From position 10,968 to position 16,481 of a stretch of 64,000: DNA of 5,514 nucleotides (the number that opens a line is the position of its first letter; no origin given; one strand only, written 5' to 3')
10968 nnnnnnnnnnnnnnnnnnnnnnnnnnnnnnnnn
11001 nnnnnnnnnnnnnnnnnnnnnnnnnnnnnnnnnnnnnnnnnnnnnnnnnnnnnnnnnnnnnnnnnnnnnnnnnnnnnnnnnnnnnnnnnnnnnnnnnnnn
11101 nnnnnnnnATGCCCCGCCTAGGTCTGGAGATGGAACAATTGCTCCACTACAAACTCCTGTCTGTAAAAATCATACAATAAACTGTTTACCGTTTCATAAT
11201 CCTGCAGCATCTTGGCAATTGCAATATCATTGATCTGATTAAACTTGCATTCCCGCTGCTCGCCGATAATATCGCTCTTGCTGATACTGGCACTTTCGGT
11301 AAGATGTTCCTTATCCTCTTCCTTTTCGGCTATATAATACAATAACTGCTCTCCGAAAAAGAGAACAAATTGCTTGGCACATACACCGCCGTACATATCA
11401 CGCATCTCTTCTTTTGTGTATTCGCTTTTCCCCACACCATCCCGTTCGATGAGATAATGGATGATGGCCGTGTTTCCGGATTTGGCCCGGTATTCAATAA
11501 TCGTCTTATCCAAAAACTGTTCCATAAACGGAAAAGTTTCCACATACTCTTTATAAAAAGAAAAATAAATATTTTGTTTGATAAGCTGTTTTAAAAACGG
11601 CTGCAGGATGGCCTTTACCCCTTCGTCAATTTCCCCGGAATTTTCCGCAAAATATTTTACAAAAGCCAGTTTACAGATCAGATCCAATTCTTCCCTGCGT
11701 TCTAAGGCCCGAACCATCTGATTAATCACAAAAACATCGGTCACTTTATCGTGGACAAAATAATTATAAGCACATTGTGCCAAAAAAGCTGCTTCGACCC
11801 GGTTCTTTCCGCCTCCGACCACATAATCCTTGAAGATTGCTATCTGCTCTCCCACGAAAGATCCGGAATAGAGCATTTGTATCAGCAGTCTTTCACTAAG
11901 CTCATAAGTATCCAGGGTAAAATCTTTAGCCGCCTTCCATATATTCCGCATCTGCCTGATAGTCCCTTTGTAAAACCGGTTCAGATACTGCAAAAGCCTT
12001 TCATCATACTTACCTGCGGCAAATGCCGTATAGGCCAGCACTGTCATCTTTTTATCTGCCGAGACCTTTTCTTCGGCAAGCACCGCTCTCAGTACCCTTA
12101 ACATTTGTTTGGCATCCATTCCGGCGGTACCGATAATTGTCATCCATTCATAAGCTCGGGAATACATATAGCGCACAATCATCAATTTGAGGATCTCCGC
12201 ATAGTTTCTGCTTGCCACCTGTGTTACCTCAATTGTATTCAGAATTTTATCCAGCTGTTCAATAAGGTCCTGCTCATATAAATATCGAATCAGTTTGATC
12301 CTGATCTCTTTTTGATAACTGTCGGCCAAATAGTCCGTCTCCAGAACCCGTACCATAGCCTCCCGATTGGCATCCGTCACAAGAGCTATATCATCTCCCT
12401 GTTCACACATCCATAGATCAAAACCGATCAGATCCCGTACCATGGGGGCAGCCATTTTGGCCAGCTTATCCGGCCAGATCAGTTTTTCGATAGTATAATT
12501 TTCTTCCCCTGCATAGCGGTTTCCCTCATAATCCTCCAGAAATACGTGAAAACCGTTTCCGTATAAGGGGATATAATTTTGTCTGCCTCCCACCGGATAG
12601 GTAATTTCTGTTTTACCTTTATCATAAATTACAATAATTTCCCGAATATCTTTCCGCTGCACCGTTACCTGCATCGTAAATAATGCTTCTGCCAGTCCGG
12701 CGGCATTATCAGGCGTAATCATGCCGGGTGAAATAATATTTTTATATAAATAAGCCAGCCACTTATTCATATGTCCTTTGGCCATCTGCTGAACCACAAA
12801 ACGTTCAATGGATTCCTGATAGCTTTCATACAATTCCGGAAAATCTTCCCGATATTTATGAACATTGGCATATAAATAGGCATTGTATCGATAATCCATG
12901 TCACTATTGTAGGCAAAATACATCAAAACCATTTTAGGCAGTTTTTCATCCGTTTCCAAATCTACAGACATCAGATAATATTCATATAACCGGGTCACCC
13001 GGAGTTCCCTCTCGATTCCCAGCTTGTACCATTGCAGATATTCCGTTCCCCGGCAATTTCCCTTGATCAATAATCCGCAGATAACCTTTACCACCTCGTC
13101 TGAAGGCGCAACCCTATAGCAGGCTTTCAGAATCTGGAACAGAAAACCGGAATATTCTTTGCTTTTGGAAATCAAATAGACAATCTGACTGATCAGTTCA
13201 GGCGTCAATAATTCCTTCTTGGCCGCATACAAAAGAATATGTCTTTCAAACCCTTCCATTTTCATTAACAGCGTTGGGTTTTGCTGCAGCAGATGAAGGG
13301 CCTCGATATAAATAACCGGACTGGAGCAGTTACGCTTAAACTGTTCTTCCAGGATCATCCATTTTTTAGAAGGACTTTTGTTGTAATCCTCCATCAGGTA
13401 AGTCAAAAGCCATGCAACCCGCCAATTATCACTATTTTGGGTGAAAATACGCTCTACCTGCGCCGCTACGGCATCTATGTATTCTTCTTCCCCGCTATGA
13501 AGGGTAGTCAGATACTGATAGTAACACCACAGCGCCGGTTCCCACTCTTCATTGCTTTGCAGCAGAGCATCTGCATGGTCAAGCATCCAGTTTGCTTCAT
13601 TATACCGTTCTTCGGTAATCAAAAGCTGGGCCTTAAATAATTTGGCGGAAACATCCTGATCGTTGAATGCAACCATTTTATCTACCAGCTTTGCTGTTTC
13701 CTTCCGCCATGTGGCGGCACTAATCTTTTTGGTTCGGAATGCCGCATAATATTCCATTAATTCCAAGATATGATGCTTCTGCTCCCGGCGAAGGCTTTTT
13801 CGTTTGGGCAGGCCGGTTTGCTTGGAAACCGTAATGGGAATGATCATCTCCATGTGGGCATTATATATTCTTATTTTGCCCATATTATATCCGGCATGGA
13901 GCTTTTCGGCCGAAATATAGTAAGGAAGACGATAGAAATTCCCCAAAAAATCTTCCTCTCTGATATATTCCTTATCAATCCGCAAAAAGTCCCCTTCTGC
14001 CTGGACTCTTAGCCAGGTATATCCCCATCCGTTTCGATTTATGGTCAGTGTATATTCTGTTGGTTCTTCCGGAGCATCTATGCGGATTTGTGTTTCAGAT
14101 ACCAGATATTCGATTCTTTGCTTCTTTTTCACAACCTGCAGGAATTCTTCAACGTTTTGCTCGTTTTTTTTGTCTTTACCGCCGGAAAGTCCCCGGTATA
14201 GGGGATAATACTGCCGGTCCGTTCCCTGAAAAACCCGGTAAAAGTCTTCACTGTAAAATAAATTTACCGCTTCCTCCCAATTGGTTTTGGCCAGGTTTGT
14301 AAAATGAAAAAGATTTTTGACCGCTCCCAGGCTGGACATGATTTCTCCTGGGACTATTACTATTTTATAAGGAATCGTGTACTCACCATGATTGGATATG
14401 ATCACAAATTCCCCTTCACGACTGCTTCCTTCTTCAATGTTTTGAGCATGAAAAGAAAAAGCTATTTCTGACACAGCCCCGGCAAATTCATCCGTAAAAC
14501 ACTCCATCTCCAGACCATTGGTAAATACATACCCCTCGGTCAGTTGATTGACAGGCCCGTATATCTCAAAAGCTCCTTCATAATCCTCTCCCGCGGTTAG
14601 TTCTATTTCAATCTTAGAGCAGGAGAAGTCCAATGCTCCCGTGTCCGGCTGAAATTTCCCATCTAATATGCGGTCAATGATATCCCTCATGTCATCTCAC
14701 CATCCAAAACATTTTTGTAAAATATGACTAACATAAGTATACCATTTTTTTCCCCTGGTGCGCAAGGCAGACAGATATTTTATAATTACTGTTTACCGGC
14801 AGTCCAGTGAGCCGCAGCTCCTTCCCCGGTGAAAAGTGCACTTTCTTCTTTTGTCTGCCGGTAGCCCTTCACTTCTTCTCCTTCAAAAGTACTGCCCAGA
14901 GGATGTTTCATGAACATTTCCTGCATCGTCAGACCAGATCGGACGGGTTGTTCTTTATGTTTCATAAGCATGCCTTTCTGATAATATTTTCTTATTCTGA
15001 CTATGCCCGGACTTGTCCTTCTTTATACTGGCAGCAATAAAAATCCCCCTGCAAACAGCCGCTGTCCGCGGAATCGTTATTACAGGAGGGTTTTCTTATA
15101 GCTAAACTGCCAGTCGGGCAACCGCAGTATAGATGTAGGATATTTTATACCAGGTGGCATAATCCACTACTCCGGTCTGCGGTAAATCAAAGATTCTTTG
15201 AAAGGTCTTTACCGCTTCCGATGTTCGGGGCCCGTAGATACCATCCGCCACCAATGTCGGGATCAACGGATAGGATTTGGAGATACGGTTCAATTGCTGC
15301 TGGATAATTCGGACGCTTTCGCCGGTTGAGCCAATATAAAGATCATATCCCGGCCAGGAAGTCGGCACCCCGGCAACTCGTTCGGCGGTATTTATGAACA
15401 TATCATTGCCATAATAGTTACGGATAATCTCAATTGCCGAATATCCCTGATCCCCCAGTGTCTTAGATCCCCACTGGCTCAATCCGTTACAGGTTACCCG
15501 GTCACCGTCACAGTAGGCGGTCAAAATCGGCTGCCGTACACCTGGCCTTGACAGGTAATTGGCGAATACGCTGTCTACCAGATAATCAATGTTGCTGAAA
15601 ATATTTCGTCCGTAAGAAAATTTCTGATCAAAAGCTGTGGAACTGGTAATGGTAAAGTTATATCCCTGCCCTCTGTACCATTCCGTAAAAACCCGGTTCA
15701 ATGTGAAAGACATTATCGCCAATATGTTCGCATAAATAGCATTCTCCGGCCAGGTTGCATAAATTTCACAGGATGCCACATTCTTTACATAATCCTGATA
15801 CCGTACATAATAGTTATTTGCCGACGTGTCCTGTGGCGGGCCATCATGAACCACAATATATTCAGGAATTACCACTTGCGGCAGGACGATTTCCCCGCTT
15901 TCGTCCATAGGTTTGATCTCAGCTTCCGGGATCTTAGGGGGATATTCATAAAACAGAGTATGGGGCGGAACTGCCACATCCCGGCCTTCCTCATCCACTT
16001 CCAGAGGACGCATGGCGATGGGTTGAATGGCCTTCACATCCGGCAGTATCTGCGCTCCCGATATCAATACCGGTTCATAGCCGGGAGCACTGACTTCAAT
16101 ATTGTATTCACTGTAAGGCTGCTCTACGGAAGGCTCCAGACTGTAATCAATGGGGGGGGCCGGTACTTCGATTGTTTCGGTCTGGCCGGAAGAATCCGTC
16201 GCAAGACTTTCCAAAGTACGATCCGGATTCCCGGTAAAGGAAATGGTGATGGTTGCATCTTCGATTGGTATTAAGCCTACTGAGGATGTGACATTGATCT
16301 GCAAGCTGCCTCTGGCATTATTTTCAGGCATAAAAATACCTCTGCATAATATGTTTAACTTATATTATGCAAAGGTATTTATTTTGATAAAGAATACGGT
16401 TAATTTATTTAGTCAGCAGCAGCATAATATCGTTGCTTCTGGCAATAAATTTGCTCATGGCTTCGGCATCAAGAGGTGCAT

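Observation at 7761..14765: Compact four-gene operon of uncharacterised proteins centred on a degenerate Hsp70-like protein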

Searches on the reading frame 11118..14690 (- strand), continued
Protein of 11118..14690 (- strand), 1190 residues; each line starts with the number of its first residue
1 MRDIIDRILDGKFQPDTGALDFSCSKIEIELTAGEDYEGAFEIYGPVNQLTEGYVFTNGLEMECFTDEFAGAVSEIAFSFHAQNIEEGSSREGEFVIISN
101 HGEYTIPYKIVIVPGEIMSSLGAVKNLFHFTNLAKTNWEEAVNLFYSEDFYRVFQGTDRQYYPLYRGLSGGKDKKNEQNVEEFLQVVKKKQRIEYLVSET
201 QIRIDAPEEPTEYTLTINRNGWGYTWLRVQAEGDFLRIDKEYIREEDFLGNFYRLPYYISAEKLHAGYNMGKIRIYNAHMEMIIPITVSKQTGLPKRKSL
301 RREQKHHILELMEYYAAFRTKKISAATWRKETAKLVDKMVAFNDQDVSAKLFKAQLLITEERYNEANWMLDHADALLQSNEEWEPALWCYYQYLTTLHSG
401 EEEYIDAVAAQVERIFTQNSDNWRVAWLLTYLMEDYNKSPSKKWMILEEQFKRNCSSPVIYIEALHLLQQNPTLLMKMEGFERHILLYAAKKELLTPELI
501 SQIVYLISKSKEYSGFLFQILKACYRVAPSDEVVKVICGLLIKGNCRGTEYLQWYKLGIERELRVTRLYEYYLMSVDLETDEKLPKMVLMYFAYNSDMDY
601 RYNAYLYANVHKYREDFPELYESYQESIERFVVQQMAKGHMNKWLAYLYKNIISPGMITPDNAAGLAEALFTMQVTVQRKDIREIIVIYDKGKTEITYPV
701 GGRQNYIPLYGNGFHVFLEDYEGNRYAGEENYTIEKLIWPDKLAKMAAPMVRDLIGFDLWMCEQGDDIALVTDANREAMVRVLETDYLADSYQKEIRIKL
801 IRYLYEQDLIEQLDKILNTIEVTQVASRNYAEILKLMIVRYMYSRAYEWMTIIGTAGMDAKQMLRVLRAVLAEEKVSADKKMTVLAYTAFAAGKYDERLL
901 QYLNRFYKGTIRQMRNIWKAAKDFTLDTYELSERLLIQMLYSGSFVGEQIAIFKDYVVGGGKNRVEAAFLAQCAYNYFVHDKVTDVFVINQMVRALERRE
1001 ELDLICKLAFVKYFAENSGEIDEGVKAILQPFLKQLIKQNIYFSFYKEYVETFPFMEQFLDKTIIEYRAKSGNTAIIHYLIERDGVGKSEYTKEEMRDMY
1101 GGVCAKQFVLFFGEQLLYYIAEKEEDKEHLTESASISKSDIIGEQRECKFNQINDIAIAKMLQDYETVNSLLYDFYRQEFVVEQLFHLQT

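Call 39: fold_search(model_id=the predicted structure, library=pdb)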
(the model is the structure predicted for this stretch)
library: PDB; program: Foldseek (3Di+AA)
matches with E <= 10: 1837; with E <= 0.001: 61
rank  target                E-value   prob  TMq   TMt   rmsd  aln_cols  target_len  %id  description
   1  4buj_F                3.1e-06  1.00  0.14  0.13  27.8       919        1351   11  Crystal structure of the S. cerevisiae Ski2-3-8 complex (released 2013-08-28)
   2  7som_D                3.9e-06  1.00  0.08  0.06  29.5       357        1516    7  Ciliary C2 central pair apparatus isolated from Chlamydomonas reinhardtii (released 2022-04-13)
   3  8fgw_D                4.9e-06  1.00  0.12  0.11  36.7      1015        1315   12  Human IFT-A complex structures provide molecular insights into ciliary transport (released 2023-02-22)
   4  7sqc_T0               5.5e-06  1.00  0.07  0.16  18.2       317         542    8  Ciliary C1 central pair apparatus isolated from Chlamydomonas reinhardtii (released 2022-04-13)
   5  9hvq_Q                5.7e-06  1.00  0.10  0.13  28.8       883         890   11  Structure of the transcribing Pol II-DSIF-PAF-SPT6-RECQL5 complex (released 2025-07-16)
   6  7sqc_2A               6.7e-06  1.00  0.08  0.13  14.1       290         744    9  Ciliary C1 central pair apparatus isolated from Chlamydomonas reinhardtii (released 2022-04-13)
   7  7sqc_F0               7.8e-06  1.00  0.08  0.28  15.7       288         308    6  Ciliary C1 central pair apparatus isolated from Chlamydomonas reinhardtii (released 2022-04-13)
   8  7sqc_T2               8.7e-06  1.00  0.07  0.15  19.1       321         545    7  Ciliary C1 central pair apparatus isolated from Chlamydomonas reinhardtii (released 2022-04-13)
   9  9ijj_L                8.7e-06  1.00  0.07  0.33  17.9       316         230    7  In situ structure of the central apparatus in mouse sperm axoneme. (released 2025-06-04)
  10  9ijj_h                9.1e-06  1.00  0.08  0.06  20.1       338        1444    8  In situ structure of the central apparatus in mouse sperm axoneme. (released 2025-06-04)
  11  7sqc_T3               1.3e-05  1.00  0.08  0.28  14.5       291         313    8  Ciliary C1 central pair apparatus isolated from Chlamydomonas reinhardtii (released 2022-04-13)
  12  9ijj_C                1.4e-05  1.00  0.08  0.09  17.8       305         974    8  In situ structure of the central apparatus in mouse sperm axoneme. (released 2025-06-04)
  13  7sqc_F1               2.0e-05  1.00  0.08  0.18  15.7       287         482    6  Ciliary C1 central pair apparatus isolated from Chlamydomonas reinhardtii (released 2022-04-13)
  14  7dkh_A                2.0e-05  1.00  0.11  0.14  27.2       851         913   12  Crystal structure of the Ctr9/Paf1/Cdc73/Rtf1 quaternary complex (released 2021-11-24)
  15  7sqc_2B               2.6e-05  1.00  0.08  0.12  15.2       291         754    8  Ciliary C1 central pair apparatus isolated from Chlamydomonas reinhardtii (released 2022-04-13)
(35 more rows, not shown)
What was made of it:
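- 13824..14633 (-): A residues 20-289: two Ig-like beta-sandwiches separated by a helical insert. Foldseek matches titin Ig pairs and ciliary central-pair beta-sandwich proteins (call 39).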

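Call 79: search_protein_families(library=phrogs, proteins=[window:11118-14690:-], max_evalue=0.01)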
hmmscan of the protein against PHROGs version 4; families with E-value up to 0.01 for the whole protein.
window:11118-14690:- (1190 aa): 0 families

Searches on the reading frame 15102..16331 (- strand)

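Call 32: search_protein_families(library=pfam, proteins=[window:15102-16331:-], max_evalue=0.00001)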
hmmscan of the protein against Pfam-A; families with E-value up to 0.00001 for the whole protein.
window:15102-16331:- (409 aa): 1 family
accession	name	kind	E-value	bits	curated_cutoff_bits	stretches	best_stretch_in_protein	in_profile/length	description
PF01471.23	PG_binding_1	-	9.8e-16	58.1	23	1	336-396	1-56/57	Putative peptidoglycan binding domain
